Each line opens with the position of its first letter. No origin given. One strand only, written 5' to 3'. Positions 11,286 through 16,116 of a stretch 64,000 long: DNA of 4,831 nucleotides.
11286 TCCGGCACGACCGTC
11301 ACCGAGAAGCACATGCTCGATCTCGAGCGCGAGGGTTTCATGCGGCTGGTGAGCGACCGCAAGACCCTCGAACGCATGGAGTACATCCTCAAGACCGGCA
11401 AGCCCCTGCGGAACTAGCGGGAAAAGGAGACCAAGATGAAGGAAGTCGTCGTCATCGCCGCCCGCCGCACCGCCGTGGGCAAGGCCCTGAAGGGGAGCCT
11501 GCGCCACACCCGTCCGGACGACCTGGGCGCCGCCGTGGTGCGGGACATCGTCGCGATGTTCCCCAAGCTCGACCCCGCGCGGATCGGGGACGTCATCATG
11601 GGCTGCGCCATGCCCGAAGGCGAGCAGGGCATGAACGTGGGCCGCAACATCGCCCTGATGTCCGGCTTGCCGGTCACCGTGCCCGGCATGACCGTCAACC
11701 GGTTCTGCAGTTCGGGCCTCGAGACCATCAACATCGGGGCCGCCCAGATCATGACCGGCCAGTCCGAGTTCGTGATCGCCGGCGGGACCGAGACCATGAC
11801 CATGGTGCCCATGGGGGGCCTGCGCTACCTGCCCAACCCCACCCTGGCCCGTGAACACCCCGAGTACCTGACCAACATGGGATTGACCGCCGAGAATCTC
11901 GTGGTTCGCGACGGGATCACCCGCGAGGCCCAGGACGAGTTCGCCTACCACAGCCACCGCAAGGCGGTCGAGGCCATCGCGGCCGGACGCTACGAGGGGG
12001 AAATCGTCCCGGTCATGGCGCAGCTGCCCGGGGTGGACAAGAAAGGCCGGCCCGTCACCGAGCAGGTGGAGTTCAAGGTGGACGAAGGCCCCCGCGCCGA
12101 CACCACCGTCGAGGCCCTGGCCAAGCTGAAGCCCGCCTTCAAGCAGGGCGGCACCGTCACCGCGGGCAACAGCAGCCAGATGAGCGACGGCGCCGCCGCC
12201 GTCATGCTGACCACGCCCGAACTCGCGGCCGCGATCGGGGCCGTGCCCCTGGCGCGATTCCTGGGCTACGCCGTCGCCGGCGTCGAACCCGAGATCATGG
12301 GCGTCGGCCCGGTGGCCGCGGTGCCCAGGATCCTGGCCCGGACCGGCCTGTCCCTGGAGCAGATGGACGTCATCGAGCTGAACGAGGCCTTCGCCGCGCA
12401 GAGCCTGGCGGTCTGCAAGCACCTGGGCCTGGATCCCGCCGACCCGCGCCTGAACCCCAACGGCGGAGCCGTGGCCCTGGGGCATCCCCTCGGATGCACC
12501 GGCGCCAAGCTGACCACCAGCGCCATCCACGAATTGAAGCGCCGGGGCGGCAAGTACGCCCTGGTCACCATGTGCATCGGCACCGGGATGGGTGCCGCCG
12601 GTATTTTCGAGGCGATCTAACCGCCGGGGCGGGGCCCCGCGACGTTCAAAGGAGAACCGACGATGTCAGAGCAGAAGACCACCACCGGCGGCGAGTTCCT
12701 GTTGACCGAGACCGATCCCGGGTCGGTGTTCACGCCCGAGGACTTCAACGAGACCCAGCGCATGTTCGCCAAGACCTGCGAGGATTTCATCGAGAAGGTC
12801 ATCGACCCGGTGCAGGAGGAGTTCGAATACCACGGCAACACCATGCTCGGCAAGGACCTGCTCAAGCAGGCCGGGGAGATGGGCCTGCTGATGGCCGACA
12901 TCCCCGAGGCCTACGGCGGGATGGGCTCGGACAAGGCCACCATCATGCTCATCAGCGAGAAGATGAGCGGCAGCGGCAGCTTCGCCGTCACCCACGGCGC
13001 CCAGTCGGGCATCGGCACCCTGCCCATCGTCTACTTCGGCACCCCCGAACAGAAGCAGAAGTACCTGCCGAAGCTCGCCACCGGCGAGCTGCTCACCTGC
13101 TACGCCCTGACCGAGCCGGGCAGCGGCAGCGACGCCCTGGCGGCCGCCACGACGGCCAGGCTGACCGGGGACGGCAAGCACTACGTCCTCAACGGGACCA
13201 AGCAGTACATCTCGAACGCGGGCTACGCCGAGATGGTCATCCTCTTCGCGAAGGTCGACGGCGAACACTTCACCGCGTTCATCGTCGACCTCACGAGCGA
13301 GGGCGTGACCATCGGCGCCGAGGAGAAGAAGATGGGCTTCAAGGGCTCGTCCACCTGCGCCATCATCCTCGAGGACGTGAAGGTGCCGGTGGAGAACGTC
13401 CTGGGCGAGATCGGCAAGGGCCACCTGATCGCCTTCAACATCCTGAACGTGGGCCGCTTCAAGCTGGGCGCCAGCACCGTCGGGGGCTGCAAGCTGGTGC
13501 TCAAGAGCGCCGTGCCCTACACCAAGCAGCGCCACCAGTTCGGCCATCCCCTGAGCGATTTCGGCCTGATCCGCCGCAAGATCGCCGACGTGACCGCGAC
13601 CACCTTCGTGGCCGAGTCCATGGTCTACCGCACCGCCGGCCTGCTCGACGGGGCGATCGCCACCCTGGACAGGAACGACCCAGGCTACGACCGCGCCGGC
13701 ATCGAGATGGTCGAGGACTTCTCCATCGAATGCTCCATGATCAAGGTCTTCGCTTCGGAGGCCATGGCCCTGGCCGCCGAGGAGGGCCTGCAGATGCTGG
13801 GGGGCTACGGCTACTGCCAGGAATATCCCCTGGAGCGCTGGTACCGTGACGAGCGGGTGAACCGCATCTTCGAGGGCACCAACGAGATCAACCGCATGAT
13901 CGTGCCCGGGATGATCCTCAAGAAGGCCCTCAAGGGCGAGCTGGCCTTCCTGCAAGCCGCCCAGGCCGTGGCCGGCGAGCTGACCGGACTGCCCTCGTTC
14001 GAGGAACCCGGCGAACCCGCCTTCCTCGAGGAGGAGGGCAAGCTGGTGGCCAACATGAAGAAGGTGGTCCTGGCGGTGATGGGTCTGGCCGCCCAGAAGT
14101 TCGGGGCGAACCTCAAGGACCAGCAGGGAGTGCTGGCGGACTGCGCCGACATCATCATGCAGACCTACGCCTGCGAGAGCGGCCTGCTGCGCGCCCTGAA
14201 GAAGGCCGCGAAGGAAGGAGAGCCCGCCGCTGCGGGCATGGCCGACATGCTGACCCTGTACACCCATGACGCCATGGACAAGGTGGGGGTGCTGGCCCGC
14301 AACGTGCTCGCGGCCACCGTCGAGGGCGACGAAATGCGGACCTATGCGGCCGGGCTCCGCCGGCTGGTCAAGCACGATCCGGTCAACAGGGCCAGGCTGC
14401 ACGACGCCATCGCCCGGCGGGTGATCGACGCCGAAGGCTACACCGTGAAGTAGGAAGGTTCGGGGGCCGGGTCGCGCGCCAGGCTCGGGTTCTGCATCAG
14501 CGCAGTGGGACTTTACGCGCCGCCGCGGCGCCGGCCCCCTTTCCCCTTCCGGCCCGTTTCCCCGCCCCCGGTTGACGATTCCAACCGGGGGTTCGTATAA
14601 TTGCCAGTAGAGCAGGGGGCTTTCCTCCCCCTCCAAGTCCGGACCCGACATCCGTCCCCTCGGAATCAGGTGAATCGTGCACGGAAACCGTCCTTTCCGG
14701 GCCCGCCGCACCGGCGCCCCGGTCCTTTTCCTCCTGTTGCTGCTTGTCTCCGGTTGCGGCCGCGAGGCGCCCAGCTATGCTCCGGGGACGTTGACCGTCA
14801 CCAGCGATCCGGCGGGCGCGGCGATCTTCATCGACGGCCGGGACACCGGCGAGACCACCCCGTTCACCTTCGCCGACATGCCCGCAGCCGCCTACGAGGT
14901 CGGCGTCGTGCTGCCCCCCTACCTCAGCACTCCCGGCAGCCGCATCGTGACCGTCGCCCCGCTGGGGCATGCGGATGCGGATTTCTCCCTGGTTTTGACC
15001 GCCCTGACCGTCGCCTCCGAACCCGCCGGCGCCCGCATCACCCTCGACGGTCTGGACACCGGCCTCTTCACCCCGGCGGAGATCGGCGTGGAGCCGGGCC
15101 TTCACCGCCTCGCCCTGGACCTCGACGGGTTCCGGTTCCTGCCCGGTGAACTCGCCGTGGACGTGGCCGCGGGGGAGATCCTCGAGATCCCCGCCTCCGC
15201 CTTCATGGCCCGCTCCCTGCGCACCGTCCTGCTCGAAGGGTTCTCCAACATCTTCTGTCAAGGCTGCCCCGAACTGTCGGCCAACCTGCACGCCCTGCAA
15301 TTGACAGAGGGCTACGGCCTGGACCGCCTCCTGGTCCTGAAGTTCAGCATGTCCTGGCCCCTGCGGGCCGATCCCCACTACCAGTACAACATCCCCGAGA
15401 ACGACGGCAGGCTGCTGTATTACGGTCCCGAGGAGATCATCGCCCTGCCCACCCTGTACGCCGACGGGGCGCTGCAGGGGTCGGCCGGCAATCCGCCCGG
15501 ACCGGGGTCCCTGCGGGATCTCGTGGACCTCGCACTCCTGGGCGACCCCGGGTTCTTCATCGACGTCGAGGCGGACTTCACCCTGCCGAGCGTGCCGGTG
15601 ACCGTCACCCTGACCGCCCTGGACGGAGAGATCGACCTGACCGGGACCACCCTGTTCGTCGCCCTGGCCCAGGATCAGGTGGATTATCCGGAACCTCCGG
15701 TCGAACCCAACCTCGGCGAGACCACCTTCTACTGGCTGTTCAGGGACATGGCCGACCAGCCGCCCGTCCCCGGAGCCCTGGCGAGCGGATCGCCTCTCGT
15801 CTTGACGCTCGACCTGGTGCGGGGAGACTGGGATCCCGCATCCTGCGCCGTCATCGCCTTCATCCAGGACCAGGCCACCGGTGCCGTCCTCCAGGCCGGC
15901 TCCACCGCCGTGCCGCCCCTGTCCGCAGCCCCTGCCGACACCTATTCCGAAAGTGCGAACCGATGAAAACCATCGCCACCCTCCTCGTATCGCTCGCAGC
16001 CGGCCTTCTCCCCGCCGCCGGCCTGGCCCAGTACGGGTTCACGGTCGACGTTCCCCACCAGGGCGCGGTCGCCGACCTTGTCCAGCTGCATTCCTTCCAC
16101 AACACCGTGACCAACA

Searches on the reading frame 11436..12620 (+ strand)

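Call 57: search_protein_families(library=pfam, proteins=[window:11436-12620:+], max_evalue=0.001)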
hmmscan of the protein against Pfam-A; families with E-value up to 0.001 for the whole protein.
window:11436-12620:+ (394 aa): 3 families
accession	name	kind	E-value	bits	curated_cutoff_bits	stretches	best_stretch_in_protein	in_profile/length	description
PF00108.29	Thiolase_N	-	2.8e-69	233.8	26.4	1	4-260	1-258/260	Thiolase, N-terminal domain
PF02803.24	Thiolase_C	-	4.4e-45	152.7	27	1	271-392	3-122/123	Thiolase, C-terminal domain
PF00109.32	ketoacyl-synt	-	0.00011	22.3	20.8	1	83-122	166-205/252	Beta-ketoacyl synthase, N-terminal domain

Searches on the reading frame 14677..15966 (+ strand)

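Call 57: search_protein_families(library=pfam, proteins=[window:14677-15966:+], max_evalue=0.001)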
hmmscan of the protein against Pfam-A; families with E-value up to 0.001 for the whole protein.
window:14677-15966:+ (429 aa): 1 family
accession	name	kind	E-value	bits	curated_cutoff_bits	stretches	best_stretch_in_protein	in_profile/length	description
PF08308.17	PEGA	-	6.9e-21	74.4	20.8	2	109-155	3-49/71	PEGA domain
